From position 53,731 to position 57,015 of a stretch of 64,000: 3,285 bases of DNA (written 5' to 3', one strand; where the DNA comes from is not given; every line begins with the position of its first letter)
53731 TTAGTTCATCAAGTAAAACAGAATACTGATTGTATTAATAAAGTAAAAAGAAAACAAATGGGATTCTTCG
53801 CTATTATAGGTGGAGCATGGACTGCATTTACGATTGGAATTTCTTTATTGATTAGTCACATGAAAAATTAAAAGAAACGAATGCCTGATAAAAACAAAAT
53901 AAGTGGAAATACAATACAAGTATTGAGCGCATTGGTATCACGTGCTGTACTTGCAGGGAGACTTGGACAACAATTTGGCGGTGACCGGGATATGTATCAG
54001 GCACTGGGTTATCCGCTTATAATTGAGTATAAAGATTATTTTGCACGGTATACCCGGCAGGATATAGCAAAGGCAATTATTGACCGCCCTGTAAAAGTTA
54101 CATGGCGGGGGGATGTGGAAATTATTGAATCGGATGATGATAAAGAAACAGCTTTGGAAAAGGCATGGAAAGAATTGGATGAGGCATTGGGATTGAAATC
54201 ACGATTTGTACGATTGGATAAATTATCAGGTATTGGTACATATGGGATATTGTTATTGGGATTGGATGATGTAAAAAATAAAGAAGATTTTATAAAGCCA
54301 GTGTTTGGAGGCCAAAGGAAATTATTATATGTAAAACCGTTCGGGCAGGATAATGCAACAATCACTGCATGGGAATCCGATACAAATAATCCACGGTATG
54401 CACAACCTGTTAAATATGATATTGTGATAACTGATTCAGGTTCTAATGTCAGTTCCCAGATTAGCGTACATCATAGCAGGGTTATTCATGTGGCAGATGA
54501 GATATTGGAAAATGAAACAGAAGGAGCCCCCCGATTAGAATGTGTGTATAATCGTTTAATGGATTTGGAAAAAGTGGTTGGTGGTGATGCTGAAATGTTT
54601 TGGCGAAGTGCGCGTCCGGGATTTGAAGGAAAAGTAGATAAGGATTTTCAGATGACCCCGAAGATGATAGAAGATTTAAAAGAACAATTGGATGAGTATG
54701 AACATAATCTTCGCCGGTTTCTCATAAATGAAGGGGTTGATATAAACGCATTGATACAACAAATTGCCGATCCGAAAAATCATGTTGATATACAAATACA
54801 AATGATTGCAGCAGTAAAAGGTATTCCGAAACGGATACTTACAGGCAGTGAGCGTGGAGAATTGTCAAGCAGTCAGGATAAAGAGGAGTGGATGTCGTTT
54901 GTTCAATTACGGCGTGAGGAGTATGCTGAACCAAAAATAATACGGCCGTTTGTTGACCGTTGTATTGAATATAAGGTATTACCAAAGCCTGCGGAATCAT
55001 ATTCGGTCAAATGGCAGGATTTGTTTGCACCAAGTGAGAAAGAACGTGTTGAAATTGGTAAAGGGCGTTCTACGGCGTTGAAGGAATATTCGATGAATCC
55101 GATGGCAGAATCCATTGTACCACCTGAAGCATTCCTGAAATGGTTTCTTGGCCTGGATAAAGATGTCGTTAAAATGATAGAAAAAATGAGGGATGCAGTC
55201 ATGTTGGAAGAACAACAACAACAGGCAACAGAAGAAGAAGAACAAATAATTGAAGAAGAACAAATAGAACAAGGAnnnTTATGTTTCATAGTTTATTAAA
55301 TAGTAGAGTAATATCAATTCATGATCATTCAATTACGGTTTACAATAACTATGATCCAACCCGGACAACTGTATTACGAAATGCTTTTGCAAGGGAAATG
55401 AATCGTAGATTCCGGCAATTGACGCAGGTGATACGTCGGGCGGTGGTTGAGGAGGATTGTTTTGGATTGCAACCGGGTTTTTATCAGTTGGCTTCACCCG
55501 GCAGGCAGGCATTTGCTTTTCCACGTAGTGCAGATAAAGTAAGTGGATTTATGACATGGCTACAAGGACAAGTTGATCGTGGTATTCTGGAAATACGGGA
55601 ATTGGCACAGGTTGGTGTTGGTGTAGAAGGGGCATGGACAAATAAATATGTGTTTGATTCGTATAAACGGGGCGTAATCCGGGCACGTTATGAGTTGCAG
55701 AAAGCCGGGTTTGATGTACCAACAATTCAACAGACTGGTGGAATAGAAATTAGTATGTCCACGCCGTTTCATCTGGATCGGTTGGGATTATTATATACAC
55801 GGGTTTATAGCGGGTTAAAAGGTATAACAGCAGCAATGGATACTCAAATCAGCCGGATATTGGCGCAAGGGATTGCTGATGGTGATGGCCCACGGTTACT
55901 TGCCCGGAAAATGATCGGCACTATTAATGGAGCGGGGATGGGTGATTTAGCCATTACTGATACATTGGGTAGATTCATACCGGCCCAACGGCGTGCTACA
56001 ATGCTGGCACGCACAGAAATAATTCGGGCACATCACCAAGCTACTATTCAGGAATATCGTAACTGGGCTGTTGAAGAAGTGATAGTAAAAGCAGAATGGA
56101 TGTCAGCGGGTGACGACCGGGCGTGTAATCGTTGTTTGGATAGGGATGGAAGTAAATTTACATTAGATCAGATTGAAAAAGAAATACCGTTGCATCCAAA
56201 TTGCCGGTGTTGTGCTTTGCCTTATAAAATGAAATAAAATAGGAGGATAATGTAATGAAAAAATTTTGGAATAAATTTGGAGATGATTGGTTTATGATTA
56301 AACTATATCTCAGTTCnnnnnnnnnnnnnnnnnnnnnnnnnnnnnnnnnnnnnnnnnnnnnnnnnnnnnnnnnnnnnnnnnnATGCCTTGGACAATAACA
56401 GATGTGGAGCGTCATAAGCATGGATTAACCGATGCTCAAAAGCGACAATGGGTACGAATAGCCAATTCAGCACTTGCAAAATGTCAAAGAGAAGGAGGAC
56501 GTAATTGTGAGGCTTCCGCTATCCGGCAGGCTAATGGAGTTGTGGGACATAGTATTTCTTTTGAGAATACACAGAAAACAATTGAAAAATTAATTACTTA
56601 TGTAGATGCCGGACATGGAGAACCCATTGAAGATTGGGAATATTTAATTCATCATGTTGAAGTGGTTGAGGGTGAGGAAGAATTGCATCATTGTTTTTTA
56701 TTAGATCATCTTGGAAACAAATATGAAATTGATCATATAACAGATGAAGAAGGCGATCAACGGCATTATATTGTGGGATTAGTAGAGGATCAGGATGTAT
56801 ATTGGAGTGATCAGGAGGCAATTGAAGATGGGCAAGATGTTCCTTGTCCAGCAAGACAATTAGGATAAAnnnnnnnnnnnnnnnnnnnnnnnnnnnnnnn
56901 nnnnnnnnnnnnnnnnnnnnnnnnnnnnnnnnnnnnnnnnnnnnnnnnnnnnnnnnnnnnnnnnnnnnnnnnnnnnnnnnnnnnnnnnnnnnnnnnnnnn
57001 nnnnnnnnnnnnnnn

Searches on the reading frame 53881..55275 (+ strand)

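Call 3: search_protein_families(library=pfam, proteins=[window:53881-55275:+], max_evalue=0.01)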
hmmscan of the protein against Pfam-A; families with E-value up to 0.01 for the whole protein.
window:53881-55275:+ (465 aa): 2 families
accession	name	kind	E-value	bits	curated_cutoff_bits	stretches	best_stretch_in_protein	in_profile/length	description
PF06381.16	Phage_portal_3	-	5.1e-36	124.6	33.8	1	54-398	4-353/357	Phage portal protein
PF04860.17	Phage_portal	-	8e-05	22.4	39.1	1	178-342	98-258/321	Phage portal protein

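Call 4: search_protein_families(library=phrogs, proteins=[window:53881-55275:+], max_evalue=0.001)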
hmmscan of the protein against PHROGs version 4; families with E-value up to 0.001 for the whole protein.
window:53881-55275:+ (465 aa): 2 families
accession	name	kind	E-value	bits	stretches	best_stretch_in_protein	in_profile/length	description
phrog_146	-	head and packaging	5.7e-65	221.3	1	31-435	33-426/587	portal protein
phrog_12751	-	unknown function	0.00074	19.8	0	305-403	105-203/283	-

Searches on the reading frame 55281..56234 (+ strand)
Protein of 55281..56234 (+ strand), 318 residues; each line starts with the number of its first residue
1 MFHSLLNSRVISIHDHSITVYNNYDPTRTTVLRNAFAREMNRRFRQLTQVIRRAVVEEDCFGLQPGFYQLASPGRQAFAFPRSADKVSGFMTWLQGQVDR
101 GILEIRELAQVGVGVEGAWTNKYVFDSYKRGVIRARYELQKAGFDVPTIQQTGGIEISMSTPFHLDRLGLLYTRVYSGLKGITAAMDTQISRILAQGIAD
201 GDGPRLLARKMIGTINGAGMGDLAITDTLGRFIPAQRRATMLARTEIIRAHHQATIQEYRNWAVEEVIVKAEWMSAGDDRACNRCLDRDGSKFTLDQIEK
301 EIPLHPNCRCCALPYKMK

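Call 3: search_protein_families(library=pfam, proteins=[window:55281-56234:+], max_evalue=0.01)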
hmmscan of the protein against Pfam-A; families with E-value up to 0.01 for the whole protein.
window:55281-56234:+ (318 aa): 1 family
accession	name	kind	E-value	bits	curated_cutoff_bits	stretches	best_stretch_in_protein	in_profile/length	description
PF04233.19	Phage_Mu_F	-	3e-13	50.9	29.6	1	189-311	2-110/112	Phage Mu protein F like protein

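Call 4: search_protein_families(library=phrogs, proteins=[window:55281-56234:+], max_evalue=0.001)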
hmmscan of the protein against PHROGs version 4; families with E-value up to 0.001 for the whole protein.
window:55281-56234:+ (318 aa): 17 families
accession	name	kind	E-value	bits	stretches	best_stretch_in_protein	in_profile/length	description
phrog_758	-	head and packaging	9.8e-34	118.1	1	16-314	18-289/326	head morphogenesis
phrog_6577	-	unknown function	7.2e-21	75.2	1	179-315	108-229/1066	-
phrog_4728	-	head and packaging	3.5e-20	73.3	1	182-315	180-299/591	head morphogenesis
phrog_595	-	head and packaging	8e-20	72.6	1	120-315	123-297/513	head maturation protease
phrog_115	-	head and packaging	9.6e-20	72.3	1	119-315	144-317/665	minor head protein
phrog_2841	-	head and packaging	3.9e-16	60.2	1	183-316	192-307/525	minor head protein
phrog_2468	-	head and packaging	4.6e-12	47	1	181-314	143-271/303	head morphogenesis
phrog_7625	-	head and packaging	2e-11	44.5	1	182-315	127-248/504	head morphogenesis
phrog_3517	-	head and packaging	3e-11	44.2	1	235-311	231-324/371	head morphogenesis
phrog_16619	-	head and packaging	5.8e-11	41.6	1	237-315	200-273/1440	minor head protein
phrog_1657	-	head and packaging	2.3e-08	34.7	1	183-315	156-298/337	head morphogenesis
phrog_241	-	head and packaging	2.6e-08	34.3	1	179-315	146-273/679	head morphogenesis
phrog_19480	-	head and packaging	1.8e-07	30.8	1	224-314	650-735/737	head morphogenesis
phrog_2662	-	head and packaging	9e-07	28.8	1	225-311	608-704/717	portal protein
phrog_21789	-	head and packaging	1.5e-06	27.2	1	189-314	144-258/1195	virion structural protein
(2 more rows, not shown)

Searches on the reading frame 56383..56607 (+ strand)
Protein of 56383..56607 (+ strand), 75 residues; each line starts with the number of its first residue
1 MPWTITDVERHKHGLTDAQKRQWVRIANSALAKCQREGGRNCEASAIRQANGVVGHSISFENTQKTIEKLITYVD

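Call 75: search_protein_families(library=pfam, proteins=[window:56383-56607:+], max_evalue=1)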
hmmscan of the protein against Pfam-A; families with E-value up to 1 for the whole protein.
window:56383-56607:+ (75 aa): 1 family
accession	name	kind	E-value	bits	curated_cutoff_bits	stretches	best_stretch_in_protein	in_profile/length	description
PF07813.17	LTXXQ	-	0.18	13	24.3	1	15-46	15-45/100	LTXXQ motif family protein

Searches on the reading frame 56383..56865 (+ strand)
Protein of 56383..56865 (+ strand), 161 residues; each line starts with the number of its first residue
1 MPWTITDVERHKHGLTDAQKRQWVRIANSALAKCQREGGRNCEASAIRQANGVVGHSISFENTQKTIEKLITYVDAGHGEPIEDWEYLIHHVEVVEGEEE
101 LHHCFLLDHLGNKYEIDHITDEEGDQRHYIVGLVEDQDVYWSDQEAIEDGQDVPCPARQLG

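Call 3: search_protein_families(library=pfam, proteins=[window:56383-56865:+], max_evalue=0.01)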
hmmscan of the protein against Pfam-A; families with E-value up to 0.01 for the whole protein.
window:56383-56865:+ (161 aa): 0 families

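Call 4: search_protein_families(library=phrogs, proteins=[window:56383-56865:+], max_evalue=0.001)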
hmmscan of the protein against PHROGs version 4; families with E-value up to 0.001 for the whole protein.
window:56383-56865:+ (161 aa): 0 families

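Call 51: search_protein_families(library=ncbifam, proteins=[window:56383-56865:+], max_evalue=0.1)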
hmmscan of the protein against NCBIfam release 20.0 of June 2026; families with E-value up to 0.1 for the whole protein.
window:56383-56865:+ (161 aa): 0 families

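Call 60: search_dna_similar(query=window:56383-56865:+, collection=phages, mode=protein, max_evalue=0.01, max_rows=20)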
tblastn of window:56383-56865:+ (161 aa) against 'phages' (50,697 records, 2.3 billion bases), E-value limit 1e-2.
No match.

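Call 76: search_protein_families(library=padloc, proteins=[window:56383-56865:+], max_evalue=0.01)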
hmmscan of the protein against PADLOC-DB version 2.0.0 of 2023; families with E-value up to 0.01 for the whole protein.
window:56383-56865:+ (161 aa): 0 families

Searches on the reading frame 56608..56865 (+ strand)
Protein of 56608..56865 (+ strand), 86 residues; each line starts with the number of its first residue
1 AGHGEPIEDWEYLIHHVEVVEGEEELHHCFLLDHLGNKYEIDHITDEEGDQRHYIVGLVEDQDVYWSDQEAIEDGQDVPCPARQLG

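Call 41: find_homologous_proteins(query=A2, max_evalue=0.001)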
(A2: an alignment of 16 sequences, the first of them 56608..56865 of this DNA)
Query A2 (16 sequences) (86 aa, profile of the alignment): 172 proteins with E <= 0.001 among 558 candidates; the best 120 are listed.
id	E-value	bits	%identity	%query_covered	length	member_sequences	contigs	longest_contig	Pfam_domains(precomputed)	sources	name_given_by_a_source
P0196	1.4e-35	139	58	95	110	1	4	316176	-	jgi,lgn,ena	jgi:hypothetical protein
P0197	1.2e-34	136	57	95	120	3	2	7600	-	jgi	-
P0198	4.0e-34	134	83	94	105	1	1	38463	-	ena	-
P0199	5.0e-34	134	82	99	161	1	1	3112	-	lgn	-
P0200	1.4e-33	132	82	97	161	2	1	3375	-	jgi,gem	-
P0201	1.7e-33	132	64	92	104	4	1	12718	-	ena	-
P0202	3.7e-33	131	100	100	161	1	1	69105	-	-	-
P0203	5.1e-33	131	80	95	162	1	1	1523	-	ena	-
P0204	6.6e-33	130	77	95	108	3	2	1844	-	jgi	-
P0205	8.3e-33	130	78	92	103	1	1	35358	-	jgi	-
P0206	8.7e-33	130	81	92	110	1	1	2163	-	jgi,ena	-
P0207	1.0e-32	130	82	95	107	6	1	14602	-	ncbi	-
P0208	1.3e-32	129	60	97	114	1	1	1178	-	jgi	-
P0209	1.9e-32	129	77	94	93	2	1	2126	-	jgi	-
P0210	2.1e-32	129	73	97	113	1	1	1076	-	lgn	-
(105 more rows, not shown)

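Call 47: predict_structure(alignment_id=A3)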
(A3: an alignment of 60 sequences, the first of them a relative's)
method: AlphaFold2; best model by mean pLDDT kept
length: 161 residues; sequences in the alignment: 60
mean_pLDDT: 85.9   pTM: 0.43
mean pLDDT of the five models: 85.9, 81.8, 80.3, 77.8, 74.7
residues with pLDDT >= 90: 80; 70-90: 63; 50-70: 18; < 50: 0
segments of 3 or more residues with pLDDT < 50: none
pLDDT, mean of each block of 10 residues (from residue 1): 92 92 94 96 93 78 83 71 67 84 86 90 86 92 95 77 55
secondary structure, 60 per line:
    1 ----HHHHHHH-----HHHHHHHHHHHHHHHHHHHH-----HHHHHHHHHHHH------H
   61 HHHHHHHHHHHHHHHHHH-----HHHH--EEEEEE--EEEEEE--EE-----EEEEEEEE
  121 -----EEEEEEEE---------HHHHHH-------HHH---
elements in order: H5-11 H17-36 H42-53 H60-78 H84-87 E90-95 E98-103 E113-120 E126-133 H143-148
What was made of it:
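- The model shows a flexible C-terminal tail, with the last two pLDDT blocks at 77 and 55 (call 47).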

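Call 49: search_solved_structures(query=A3, max_evalue=10, show_alignments=2)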
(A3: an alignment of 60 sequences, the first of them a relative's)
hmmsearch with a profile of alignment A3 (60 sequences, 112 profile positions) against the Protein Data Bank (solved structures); distinct sequences matched with E-value up to 10: 1.
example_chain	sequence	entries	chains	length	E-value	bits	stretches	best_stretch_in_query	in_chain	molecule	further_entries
4wjl_A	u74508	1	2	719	0.2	15.1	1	33-92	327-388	Inactive dipeptidyl peptidase 10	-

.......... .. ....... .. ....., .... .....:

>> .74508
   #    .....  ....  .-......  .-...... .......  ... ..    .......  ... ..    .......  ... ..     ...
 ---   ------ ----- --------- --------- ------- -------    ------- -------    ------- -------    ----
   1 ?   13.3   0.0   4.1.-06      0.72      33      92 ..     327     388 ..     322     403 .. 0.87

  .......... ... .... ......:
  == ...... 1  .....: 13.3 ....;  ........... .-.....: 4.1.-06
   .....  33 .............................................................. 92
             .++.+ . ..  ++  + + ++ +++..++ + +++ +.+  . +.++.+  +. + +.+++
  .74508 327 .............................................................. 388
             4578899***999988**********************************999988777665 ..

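Call 50: fold_search(model_id=the predicted structure, library=pdb)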
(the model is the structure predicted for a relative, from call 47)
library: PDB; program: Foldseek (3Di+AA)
matches with E <= 10: 184; with E <= 0.001: 0
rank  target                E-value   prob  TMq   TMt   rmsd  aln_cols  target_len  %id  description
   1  8c7e_A                1.3e-01  0.16  0.16  0.16  19.6       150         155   12  Serendipitous cyanase structure from Serratia-like contamination (released 2023-02-22)
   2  2iv1_A                1.7e-01  0.13  0.15  0.16  19.5       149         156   12  SITE DIRECTED MUTAGENESIS OF KEY RESIDUES INVOLVED IN THE CATALYTIC MECHANISM OF CYANASE (released 2008-10-28)
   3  4y42_A                2.5e-01  0.10  0.14  0.15  20.8       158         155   13  Cyanase (CynS) from Serratia proteamaculans (released 2015-04-08)
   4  2iu7_A                2.8e-01  0.11  0.15  0.16  19.5       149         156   12  Site directed mutagenesis of key residues involved in the catalytic mechanism of Cyanase (released 2006-06-06)
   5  2ivq_A                3.0e-01  0.11  0.16  0.16  19.6       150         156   12  SITE DIRECTED MUTAGENESIS OF KEY RESIDUES INVOLVED IN THE CATALYTIC MECHANISM OF CYANASE (released 2008-10-28)
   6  2ivb_A                3.3e-01  0.10  0.16  0.16  19.6       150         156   12  SITE DIRECTED MUTAGENESIS OF KEY RESIDUES INVOLVED IN THE CATALYTIC MECHANISM OF CYANASE (released 2008-10-28)
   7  7o74_A                3.3e-01  0.10  0.15  0.15  19.5       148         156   14  Structure of cyanase from Pseudomonas lactis (released 2021-04-21)
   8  6tv0_A                4.3e-01  0.09  0.15  0.16  19.4       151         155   12  Serratia spp. cyanase hydratase (released 2021-01-27)
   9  2ivg_A                4.8e-01  0.09  0.16  0.16  19.6       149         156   12  SITE DIRECTED MUTAGENESIS OF KEY RESIDUES INVOLVED IN THE CATALYTIC MECHANISM OF CYANASE (released 2008-10-28)
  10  2iuo_A                5.5e-01  0.08  0.15  0.16  19.5       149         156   12  Site Directed Mutagenesis of Key Residues Involved in the Catalytic Mechanism of Cyanase (released 2006-06-08)
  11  6xgt_A                5.5e-01  0.06  0.13  0.13  19.1       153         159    9  Crystal structure of cyanase from the thermophilic fungus Thermomyces lanuginosus (released 2021-01-27)
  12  5uk3_I                7.9e-01  0.05  0.14  0.16  19.4       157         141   11  Crystal structure of cyanase from T. urticae (released 2017-06-21)
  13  8dau_D                8.9e-01  0.57  0.26  0.09  10.0        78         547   14  Saccharomyces cerevisiae Ufd1/Npl4/Cdc48 complex bound to two folded ubiquitin moieties and one unfolded ubiquitin in  (released 2022-11-30)
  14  1dw9_A                9.5e-01  0.07  0.15  0.16  21.0       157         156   13  Structure of cyanase reveals that a novel dimeric and decameric arrangement of subunits is required for formation of t (released 2000-05-16)
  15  3n95_B                9.5e-01  0.04  0.13  0.06  17.2       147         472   12  Crystal structure of human CRFR2 alpha extracellular domain in complex with Urocortin 2 (released 2010-10-20)
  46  1sg7_MODEL_1_A        3.6e+00  0.21  0.25  0.46   3.4        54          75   24  NMR solution structure of the putative cation transport regulator ChaB (released 2005-03-08)
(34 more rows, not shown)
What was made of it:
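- On ChaB (PF06150), for the upstream gene: Foldseek to 1sg7 gives E=3.6 and TM 0.25/0.46 (call 50).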

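Call 71: search_protein_families(library=pfam, proteins=[window:56608-56865:+], max_evalue=10)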
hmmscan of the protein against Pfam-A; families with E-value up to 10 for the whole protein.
window:56608-56865:+ (86 aa): 0 families

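Call 80: find_related_loci(query=A2, collection=viral_contigs, flank=6000)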
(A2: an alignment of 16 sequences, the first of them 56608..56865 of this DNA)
Query A2 (86 aa) in viral_contigs; peptide patterns used: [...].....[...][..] (x = any residue, [..] = any of these).
284 stretches matched a pattern; 16 encode a relative of the query (tblastn E <= 1e-3); 16 distinct loci.
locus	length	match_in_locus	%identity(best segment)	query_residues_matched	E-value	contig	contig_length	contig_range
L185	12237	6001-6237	78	7-85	6e-40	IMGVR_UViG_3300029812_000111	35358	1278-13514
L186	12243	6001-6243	62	7-85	1e-30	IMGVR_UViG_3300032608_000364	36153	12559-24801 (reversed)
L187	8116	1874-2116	62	7-85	1e-30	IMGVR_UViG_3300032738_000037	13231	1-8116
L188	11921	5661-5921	57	1-85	6e-30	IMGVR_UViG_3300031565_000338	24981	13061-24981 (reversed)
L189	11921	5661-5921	57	1-85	6e-30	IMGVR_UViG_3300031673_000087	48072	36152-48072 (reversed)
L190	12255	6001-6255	58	4-85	6e-30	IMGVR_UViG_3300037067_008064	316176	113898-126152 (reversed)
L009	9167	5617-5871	59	4-86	5e-29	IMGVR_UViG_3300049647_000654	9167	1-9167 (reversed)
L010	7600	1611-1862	57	4-85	4e-28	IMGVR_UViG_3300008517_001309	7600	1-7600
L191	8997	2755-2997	56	7-85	1e-27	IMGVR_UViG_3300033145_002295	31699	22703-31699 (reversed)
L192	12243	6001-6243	54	7-85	2e-27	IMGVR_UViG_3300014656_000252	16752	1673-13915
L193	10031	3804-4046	54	7-85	1e-26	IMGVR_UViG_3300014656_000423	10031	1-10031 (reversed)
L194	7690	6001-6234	53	7-73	8e-21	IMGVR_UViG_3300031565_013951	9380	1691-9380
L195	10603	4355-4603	82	3-85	2e-46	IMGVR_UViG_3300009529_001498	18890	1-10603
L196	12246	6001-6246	45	6-75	8e-16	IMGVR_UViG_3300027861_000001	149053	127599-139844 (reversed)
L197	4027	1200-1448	39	5-75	7e-15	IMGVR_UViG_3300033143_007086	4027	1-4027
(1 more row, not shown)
